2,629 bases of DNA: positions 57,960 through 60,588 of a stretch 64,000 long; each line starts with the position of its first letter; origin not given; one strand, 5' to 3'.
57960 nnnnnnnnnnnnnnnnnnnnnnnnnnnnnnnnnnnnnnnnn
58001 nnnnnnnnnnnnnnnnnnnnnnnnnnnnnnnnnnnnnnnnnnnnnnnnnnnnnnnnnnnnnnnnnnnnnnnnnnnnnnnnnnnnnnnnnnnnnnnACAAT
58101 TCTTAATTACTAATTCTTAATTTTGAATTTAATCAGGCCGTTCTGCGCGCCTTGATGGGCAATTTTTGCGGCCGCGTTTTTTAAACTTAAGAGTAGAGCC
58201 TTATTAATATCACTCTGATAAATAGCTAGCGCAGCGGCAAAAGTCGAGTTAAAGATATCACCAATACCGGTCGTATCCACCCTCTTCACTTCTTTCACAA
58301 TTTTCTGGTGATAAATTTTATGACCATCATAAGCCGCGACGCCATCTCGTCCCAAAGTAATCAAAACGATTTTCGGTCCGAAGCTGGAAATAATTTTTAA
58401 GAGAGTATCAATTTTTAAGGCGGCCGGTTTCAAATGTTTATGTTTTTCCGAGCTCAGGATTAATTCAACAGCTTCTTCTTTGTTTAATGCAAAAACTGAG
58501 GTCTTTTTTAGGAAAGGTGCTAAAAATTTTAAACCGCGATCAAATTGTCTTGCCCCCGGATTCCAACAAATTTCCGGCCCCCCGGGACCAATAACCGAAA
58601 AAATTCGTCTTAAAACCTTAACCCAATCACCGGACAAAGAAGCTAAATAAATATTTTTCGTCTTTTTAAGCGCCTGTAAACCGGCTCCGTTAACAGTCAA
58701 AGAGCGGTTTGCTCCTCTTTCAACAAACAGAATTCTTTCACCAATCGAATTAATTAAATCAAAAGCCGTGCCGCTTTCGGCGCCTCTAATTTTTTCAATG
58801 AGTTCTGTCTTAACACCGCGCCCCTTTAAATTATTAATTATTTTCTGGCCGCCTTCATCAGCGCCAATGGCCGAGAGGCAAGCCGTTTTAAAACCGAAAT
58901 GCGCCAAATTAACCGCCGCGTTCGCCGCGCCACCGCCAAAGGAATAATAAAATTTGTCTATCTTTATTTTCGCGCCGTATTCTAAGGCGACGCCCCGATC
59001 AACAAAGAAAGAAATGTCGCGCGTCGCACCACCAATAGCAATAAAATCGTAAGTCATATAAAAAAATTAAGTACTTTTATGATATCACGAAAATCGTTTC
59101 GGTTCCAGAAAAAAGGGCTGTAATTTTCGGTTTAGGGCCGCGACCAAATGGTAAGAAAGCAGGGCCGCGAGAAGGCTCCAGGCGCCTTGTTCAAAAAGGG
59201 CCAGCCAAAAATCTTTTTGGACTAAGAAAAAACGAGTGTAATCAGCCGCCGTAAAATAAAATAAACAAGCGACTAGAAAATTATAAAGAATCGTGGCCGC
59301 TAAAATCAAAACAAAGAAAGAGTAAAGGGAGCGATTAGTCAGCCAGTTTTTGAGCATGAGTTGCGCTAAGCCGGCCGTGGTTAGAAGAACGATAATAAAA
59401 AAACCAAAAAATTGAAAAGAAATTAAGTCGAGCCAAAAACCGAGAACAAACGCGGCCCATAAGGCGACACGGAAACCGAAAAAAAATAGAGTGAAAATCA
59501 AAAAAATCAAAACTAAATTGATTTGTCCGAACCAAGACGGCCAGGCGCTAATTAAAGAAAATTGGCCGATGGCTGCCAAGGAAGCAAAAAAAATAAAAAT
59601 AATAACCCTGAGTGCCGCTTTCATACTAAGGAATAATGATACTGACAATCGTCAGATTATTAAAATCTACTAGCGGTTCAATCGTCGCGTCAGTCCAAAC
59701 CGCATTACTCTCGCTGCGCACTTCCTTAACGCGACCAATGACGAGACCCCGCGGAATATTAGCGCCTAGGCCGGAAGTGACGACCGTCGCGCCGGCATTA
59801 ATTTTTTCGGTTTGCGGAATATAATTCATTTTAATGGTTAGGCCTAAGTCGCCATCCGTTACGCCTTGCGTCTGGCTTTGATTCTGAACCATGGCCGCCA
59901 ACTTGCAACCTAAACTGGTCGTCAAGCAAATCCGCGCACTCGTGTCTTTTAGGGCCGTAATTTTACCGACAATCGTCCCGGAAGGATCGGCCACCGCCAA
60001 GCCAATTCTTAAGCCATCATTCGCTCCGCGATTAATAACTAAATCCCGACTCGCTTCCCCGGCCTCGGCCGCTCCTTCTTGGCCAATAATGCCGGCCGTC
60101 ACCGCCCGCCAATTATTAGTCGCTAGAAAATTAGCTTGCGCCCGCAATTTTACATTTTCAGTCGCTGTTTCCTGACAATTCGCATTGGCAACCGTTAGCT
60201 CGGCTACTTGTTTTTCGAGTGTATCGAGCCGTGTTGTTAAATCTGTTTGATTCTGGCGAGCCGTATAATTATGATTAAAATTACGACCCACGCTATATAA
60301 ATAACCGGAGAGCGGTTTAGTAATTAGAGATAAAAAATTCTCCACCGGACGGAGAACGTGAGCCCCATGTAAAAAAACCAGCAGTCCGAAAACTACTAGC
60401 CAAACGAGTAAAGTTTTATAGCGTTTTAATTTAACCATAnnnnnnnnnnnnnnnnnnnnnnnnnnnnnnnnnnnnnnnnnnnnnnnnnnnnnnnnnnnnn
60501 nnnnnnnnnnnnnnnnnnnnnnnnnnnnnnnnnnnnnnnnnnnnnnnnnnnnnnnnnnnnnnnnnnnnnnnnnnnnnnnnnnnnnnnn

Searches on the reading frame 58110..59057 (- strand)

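Call 51: search_protein_families(library=pfam, proteins=[window:58110-59057:-], max_evalue=0.001)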
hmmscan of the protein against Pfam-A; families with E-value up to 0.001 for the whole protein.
window:58110-59057:- (315 aa): 1 family
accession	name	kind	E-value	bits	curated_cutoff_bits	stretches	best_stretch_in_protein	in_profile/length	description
PF00294.29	PfkB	-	2.4e-36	126.1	25.8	1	7-307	6-298/302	pfkB family carbohydrate kinase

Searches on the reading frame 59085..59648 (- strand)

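Call 51: search_protein_families(library=pfam, proteins=[window:59085-59648:-], max_evalue=0.001)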
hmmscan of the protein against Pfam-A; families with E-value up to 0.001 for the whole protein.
window:59085-59648:- (187 aa): 1 family
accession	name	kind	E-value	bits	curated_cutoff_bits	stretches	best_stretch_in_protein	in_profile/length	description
PF04093.17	MreD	-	2.3e-06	28.3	24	1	11-151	3-138/158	rod shape-determining protein MreD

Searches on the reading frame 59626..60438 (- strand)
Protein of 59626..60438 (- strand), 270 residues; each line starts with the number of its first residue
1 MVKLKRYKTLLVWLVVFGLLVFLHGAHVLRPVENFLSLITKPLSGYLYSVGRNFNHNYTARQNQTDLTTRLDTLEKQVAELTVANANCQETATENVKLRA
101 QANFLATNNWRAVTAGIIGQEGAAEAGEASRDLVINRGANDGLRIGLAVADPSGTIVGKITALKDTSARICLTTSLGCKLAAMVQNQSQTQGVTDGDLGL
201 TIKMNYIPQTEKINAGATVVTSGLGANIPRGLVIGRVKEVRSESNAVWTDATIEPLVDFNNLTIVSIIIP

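Call 52: search_protein_families(library=pfam, proteins=[window:59626-60438:-], max_evalue=0.001)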
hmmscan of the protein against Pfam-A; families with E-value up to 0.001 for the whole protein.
window:59626-60438:- (270 aa): 1 family
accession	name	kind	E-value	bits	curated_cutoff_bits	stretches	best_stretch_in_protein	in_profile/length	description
PF04085.20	MreC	-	3.7e-32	111.6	28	1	127-268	7-146/147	Rod shape-determining protein MreC, barrel core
